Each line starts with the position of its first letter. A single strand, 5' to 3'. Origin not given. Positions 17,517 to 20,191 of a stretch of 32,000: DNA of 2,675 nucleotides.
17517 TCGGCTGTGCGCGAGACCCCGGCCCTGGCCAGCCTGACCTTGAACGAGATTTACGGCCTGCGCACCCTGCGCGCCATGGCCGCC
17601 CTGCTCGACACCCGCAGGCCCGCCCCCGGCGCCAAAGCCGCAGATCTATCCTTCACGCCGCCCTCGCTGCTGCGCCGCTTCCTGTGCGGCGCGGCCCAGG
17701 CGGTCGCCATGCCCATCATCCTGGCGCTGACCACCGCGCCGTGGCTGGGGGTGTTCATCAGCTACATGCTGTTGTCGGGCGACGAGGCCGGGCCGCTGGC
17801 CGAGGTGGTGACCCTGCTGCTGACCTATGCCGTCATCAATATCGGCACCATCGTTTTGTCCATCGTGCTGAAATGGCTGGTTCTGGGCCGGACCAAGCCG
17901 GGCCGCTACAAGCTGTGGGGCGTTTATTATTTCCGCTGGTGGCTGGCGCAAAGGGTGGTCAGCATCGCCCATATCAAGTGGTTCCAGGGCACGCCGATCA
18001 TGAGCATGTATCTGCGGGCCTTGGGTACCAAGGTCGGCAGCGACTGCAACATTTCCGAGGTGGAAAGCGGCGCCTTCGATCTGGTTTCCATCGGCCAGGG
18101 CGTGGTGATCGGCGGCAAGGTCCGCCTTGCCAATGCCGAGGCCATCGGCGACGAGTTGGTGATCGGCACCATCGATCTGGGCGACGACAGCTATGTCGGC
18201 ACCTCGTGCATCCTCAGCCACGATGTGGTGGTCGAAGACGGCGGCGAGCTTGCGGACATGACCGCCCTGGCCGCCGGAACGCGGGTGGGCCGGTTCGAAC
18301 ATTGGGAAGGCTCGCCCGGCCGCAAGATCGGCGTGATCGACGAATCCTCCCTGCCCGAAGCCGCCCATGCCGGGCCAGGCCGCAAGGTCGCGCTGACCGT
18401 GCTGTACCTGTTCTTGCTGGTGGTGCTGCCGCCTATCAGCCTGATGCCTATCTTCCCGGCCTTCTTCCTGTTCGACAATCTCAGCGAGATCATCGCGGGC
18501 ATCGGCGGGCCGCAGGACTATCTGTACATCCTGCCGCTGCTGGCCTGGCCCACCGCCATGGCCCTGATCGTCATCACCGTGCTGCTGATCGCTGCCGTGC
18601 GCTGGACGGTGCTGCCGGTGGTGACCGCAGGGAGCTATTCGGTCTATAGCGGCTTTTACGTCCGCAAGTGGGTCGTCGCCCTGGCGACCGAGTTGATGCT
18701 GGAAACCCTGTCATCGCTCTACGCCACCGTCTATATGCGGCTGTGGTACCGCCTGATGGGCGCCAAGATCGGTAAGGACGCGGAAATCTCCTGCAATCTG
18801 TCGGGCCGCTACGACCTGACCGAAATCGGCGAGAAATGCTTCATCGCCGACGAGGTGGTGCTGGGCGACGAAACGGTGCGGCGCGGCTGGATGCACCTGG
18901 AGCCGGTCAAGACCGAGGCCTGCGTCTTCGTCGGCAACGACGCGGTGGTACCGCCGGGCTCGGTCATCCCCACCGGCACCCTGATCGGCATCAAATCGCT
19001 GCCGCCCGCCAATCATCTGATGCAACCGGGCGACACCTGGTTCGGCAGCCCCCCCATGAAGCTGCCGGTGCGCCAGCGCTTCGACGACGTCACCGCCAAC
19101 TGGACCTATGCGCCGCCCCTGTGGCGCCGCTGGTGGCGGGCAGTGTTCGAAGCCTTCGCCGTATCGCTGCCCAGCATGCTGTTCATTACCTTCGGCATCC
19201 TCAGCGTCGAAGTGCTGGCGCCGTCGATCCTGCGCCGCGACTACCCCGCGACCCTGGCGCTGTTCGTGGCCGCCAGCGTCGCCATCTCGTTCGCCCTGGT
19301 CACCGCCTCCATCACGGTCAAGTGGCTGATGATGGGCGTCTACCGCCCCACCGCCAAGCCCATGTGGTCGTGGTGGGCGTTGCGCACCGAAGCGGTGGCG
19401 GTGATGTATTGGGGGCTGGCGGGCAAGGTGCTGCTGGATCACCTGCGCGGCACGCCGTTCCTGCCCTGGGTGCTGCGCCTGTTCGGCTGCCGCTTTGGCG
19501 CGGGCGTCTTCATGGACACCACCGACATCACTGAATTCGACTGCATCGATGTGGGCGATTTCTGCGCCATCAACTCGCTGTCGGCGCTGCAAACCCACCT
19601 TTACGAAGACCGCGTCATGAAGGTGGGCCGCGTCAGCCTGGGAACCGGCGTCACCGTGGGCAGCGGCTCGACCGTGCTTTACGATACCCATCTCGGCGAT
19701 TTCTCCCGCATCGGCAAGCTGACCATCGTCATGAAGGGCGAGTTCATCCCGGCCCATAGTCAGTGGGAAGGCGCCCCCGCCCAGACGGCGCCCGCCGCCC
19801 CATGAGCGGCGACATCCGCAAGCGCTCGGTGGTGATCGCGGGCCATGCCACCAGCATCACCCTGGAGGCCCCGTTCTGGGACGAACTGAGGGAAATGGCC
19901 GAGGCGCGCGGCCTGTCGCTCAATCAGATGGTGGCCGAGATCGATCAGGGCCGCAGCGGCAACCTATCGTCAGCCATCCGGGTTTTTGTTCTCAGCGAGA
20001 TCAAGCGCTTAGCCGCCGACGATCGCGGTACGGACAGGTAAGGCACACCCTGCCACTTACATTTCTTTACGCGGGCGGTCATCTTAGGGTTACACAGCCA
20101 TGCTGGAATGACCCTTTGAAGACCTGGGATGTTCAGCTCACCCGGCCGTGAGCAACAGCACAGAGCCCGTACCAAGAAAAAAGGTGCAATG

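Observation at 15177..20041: Orphan Pls/PosA-type membrane NRPS operon (PPTase, A-T-TM6/LbH3 synthetase, RHH protein) in a Gram-negative hopanoid producer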

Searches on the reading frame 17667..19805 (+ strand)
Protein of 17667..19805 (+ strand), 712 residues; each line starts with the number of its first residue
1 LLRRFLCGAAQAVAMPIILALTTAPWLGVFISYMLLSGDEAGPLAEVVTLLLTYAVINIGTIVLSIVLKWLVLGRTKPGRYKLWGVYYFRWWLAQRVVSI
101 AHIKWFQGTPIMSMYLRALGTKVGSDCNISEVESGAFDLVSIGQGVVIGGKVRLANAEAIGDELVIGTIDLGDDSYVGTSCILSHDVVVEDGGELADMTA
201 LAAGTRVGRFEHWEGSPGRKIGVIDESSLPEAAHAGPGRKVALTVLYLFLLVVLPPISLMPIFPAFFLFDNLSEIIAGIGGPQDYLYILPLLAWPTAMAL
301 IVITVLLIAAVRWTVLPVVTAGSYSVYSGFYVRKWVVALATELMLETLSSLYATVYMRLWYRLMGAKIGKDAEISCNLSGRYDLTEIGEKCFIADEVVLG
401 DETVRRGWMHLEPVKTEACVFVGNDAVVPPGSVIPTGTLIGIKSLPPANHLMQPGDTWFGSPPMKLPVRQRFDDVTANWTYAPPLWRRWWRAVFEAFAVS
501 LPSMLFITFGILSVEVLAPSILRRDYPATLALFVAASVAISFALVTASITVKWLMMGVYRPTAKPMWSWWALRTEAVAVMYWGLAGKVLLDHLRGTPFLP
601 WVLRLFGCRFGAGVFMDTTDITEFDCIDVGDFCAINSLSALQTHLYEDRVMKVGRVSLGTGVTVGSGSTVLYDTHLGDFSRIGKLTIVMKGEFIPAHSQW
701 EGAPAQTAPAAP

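Call 26: search_solved_structures(query=window:17667-19805:+, max_evalue=10)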
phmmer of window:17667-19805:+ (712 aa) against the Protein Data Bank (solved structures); distinct sequences matched with E-value up to 10: 65 (the best 60 are shown).
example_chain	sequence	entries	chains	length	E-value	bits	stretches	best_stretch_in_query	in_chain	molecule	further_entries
7tgh_C2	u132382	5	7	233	0.00015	23.6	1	420-464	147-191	Gamma-carbonic anhydrase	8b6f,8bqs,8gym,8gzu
9f5x_u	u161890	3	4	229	0.00037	22.3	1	136-243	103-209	CAG1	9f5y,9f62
7ar9_z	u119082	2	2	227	0.00062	21.6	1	130-229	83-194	CA3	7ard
3ixc_A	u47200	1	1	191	0.0035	19.1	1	154-228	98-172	Hexapeptide transferase family protein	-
7tgh_C1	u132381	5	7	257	0.019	16.7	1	390-440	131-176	Gamma-carbonic anhydrase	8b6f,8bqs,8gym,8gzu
7ar7_z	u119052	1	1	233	0.041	15.5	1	154-225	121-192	Gamma carbonic anhydrase 1, mitochondrial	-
7a23_q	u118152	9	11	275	0.052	15.2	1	154-225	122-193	CA1 | Gamma carbonic anhydrase 1, mitochondrial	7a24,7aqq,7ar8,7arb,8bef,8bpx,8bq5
3tio_A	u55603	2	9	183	0.053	15.2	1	418-489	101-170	Protein YrdA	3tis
5afu_V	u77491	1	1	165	0.065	14.9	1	155-226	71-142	DYNACTIN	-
5adx_V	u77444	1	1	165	0.066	14.9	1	155-226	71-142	DYNACTIN SUBUNIT 6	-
30dr_W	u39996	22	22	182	0.082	14.5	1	155-226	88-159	Dynactin subunit 5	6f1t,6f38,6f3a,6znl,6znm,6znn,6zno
6x89_G2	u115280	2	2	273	0.097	14.3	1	154-222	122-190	gamma carbonic anhydrase 1, mitochondrial-like | NDUCA2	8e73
7ar7_y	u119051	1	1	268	0.12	14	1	154-222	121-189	Gamma carbonic anhydrase 2, mitochondrial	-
5nw4_h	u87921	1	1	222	0.13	13.9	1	156-226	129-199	Dynactin subunit 5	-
7aqq_y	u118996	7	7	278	0.13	13.9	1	154-222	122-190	Gamma carbonic anhydrase 2, mitochondrial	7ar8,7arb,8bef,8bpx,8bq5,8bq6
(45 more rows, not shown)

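Call 30: find_related_loci(query=A1, collection=genome_contigs, flank=10000)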
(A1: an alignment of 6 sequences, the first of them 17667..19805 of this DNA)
Query A1 (712 aa) in genome_contigs; peptide patterns used: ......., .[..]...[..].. (x = any residue, [..] = any of these).
598 stretches matched a pattern (row limit reached: there are more); 361 encode a relative of the query (tblastn E <= 1e-3); the best 80 are kept; 80 distinct loci.
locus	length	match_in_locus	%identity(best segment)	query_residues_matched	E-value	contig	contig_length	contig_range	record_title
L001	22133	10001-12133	83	1-712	0e+0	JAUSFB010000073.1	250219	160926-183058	MAG: Phaeospirillum sp. isolate E14_maxbin.268 E14_k141_388704, whole genome shotgun sequence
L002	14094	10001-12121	82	1-708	0e+0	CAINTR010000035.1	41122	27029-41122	MAG: uncultured Magnetospirillum sp. isolate VK2_bin-0414 genome assembly, contig: bin-0414:035/223, whole genome shotgu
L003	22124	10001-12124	79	1-709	0e+0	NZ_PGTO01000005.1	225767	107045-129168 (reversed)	Paramagnetospirillum kuznetsovii strain LBB-42 NODE_5_length_225767_cov_86.8971, whole genome shotgun sequence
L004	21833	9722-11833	77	3-707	0e+0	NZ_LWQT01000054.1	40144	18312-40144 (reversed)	Paramagnetospirillum marisnigri strain SP-1 NODE_29_length_40144_cov_91.9234_ID_4108, whole genome shotgun sequence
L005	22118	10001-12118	77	1-707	0e+0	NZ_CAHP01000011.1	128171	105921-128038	Magnetospirillum molischianum DSM 120, whole genome shotgun sequence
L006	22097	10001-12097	75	3-702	0e+0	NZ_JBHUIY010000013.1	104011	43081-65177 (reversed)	Phaeospirillum tilakii strain KCTC 15012 spades_K_17_127_13, whole genome shotgun sequence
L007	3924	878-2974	75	3-702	0e+0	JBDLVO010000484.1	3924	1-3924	MAG: Pseudomonadota bacterium isolate littlewolfcreek_2019_sw_WHONDRS-S19S_0078_B_bin.7 scaffold_18051, whole genome sho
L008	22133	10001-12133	73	1-711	0e+0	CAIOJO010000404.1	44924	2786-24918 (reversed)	MAG: uncultured Telmatospirillum sp. isolate AlinenLipids_bin-4733 genome assembly, contig: bin-4733:404/568, whole geno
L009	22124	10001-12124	77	3-711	0e+0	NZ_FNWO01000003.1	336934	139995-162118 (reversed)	Magnetospirillum fulvum strain DSM 13234, whole genome shotgun sequence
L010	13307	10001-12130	71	1-711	0e+0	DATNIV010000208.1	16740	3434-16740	MAG TPA_asm: Telmatospirillum sp. isolate SMAG_U11382 k141_912248, whole genome shotgun sequence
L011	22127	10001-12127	70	1-709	0e+0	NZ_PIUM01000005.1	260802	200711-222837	Telmatospirillum siberiense strain 26-4b1 NODE_5_length_260802_cov_18.324369, whole genome shotgun sequence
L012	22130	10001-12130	70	1-711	0e+0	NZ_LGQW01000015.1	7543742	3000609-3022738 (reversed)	Azospirillum sp. TSH64 Contig01, whole genome shotgun sequence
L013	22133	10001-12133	69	1-712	0e+0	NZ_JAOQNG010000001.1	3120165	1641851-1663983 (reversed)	Azospirillum canadense strain DS2 Ga0486050_01, whole genome shotgun sequence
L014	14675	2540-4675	69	1-712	0e+0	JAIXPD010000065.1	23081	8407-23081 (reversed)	MAG: Azospirillum sp. isolate C1_MAG_00050 C1_MAG_00050_000000000058, whole genome shotgun sequence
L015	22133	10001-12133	68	1-712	0e+0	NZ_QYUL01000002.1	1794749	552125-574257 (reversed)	Azospirillum cavernae strain K2W22B-5 Segkk1, whole genome shotgun sequence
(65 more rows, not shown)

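Call 56: predict_structure(alignment_id=A1)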
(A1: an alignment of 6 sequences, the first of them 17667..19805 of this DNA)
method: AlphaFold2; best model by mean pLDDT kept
length: 712 residues; sequences in the alignment: 6
mean_pLDDT: 36.1   pTM: 0.31
mean pLDDT of the five models: 36.1, 35.0, 34.9, 34.2, 30.7
residues with pLDDT >= 90: 0; 70-90: 1; 50-70: 153; < 50: 558
segments of 3 or more residues with pLDDT < 50: 1-9, 36-43, 72-236, 254-259, 261-263, 280-283, 311-485, 498-500, 556-601, 603-712
pLDDT, mean of each block of 10 residues (from residue 1): 44 51 51 48 51 53 51 39 34 37 36 40 30 22 22 24 26 23 23 27 26 22 27 40 53 48 52 57 50 54 52 36 29 39 40 41 30 24 22 21 22 26 26 29 27 30 22 23 44 49 53 61 62 62 57 45 25 26 35 43 44 25 28 29 24 29 27 24 23 28 25 30
secondary structure, 60 per line:
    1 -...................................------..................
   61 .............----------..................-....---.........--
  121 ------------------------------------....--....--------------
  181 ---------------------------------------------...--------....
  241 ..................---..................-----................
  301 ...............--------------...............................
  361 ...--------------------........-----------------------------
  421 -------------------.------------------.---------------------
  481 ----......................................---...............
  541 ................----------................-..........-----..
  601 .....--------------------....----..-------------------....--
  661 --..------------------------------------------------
elements in order (helices of 4 or more, strands of 3 or more residues): H2-36 H43-73 H84-101 H103-106 H110-118 E157-160 E163-166 H237-258 H262-279 H285-315 H330-363 H384-391 H485-522 H526-556 H567-582 H584-593 H599-605 E626-629 E655-658

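Call 59: search_protein_representatives(protein=window:17667-19805:+)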
Query: 712 residues. Proteins with E-value up to 0.001 (for the whole library): 3552; up to 1e-10: 1899; up to 1e-30: 620. The best 150 are listed.
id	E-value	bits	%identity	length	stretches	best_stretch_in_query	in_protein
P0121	1.7e-298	1008.6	61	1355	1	1-708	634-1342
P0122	4.0e-294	994.2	61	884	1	1-706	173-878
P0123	3.2e-202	690.4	46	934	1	1-705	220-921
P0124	1.8e-200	684.6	46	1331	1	3-707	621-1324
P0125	2.0e-193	661.3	55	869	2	2-549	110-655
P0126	1.5e-187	641.9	49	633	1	95-709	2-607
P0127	6.7e-155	533.9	38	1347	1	2-706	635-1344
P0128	6.1e-150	517.5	39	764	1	3-707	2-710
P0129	1.4e-146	506.4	47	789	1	1-515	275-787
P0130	3.4e-143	495.2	45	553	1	165-710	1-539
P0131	3.0e-139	482.2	37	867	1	3-708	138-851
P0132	3.9e-139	481.8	53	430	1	308-709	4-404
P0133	8.3e-134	464.2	39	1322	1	2-707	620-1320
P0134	2.3e-130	452.8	36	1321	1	3-706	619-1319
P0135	4.3e-129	448.6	33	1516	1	2-706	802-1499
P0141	4.0e-125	435.5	36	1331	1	3-706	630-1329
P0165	1.8e-115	403.6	34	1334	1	3-709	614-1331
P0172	3.2e-112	392.8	36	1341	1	31-707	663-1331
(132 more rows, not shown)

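Call 69: predict_structure(alignment_id=A2)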
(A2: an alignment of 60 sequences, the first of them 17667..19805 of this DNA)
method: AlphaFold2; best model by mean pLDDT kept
length: 712 residues; sequences in the alignment: 60
mean_pLDDT: 94.8   pTM: 0.93
mean pLDDT of the five models: 94.8, 94.2, 94.1, 93.5, 93.4
residues with pLDDT >= 90: 634; 70-90: 74; 50-70: 2; < 50: 2
segments of 3 or more residues with pLDDT < 50: none
pLDDT, mean of each block of 10 residues (from residue 1): 95 98 92 79 84 92 97 98 98 97 94 98 97 97 98 97 97 98 98 98 97 97 95 96 97 90 90 86 90 95 96 97 98 96 90 92 97 90 96 95 96 97 96 97 96 96 91 85 93 95 95 93 94 97 97 97 95 95 95 98 98 97 98 97 92 98 98 98 97 97 90 43
secondary structure, 60 per line:
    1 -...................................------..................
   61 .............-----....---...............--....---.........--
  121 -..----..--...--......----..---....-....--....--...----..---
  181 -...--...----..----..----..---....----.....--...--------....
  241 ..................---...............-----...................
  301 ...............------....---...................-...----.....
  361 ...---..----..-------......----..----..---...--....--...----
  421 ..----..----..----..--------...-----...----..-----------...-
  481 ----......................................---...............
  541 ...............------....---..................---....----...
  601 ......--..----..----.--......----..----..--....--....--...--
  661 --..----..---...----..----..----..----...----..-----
elements in order (helices of 4 or more, strands of 3 or more residues): H2-36 H43-73 E79-82 H86-100 H103-106 H110-118 E132-134 E140-142 E152-155 E157-160 E163-166 E169-171 E182-184 E187-189 E211-214 E219-223 H237-258 H262-276 H282-315 E322-325 H329-347 H356-363 E385-387 E403-405 E408-411 E414-416 E457-459 H485-522 H526-555 E562-565 H569-586 H590-593 H598-606 E627-629 E644-647 E650-653 E656-658 E674-676 E699-701

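Call 72: fold_search(model_id=the predicted structure, library=pdb)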
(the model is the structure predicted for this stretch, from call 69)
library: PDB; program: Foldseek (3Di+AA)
matches with E <= 10: 502; with E <= 0.001: 66
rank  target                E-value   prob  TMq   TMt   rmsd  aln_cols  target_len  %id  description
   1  7ar9_z                2.5e-05  1.00  0.10  0.30  10.3       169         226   21  Cryo-EM structure of Polytomella Complex-I (membrane arm) (released 2021-12-08)
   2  4n6b_F                5.2e-05  1.00  0.14  0.37  12.4       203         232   17  Soybean Serine Acetyltransferase Complexed with CoA (released 2013-11-13)
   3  3r1w_A                5.8e-05  1.00  0.13  0.44   8.1       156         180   15  Crystal structure of a carbonic anhydrase from a crude oil degrading psychrophilic library (released 2011-03-23)
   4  6wye_A                7.8e-05  1.00  0.14  0.35  15.5       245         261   18  Crystal structure of Neisseria gonorrhoeae serine acetyltransferase (CysE) (released 2021-06-09)
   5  8bef_x                8.6e-05  1.00  0.08  0.23  11.6       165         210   18  Cryo-EM structure of the Arabidopsis thaliana I+III2 supercomplex (CI membrane core) (released 2023-01-11)
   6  8vr7_C                1.0e-04  1.00  0.13  0.48   7.0       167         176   15  crystal structure of the Pcryo_0619 N-acetyltransferase from Psychrobacter cryohalolentis K5 int he presence of acetyl (released 2024-01-31)
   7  3srt_B                1.2e-04  1.00  0.15  0.50   2.9       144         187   14  The crystal structure of a maltose O-acetyltransferase from Clostridium difficile 630 (released 2011-08-03)
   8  8bef_y                1.3e-04  1.00  0.13  0.32  10.8       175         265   20  Cryo-EM structure of the Arabidopsis thaliana I+III2 supercomplex (CI membrane core) (released 2023-01-11)
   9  7aqq_x                1.7e-04  1.00  0.12  0.40   6.5       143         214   17  Cryo-EM structure of Arabidopsis thaliana Complex-I (membrane core) (released 2021-12-08)
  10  4n6b_E                1.8e-04  1.00  0.12  0.32  14.8       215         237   16  Soybean Serine Acetyltransferase Complexed with CoA (released 2013-11-13)
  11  4egg_A                1.9e-04  1.00  0.16  0.56   9.3       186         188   14  Computationally Designed Self-assembling tetrahedron protein, T310 (released 2012-05-30)
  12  3srt_A                1.9e-04  1.00  0.16  0.52   7.6       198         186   13  The crystal structure of a maltose O-acetyltransferase from Clostridium difficile 630 (released 2011-08-03)
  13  3ftt                  2.0e-04  1.00  0.15  0.53   2.0       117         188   15  Crystal Structure of the galactoside O-acetyltransferase from Staphylococcus aureus (released 2009-03-03)
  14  1ocx_A                2.0e-04  1.00  0.17  0.56   5.3       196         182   13  E. coli maltose-O-acetyltransferase (released 2003-06-12)
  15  8b6f_AK               2.1e-04  1.00  0.12  0.33   8.1       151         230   15  Cryo-EM structure of NADH:ubiquinone oxidoreductase (complex-I) from respiratory supercomplex of Tetrahymena thermoph (released 2023-03-29)
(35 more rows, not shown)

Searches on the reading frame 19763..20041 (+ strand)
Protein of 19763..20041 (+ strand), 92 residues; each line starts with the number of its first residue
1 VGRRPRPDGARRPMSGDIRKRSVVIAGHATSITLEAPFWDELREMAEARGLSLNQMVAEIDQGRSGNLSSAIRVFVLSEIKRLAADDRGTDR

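Call 6: search_protein_families(library=ncbifam, proteins=[window:19763-20041:+], max_evalue=0.01)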
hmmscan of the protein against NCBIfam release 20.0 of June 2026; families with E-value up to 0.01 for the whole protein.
window:19763-20041:+ (92 aa): 0 families

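Call 7: search_protein_families(library=pfam, proteins=[window:19763-20041:+], max_evalue=0.01)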
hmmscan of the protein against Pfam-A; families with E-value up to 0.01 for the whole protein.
window:19763-20041:+ (92 aa): 1 family
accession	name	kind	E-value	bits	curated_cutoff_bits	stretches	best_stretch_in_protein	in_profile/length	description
PF13467.12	RHH_4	-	4.1e-26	91.3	25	1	19-79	2-66/67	Ribbon-helix-helix domain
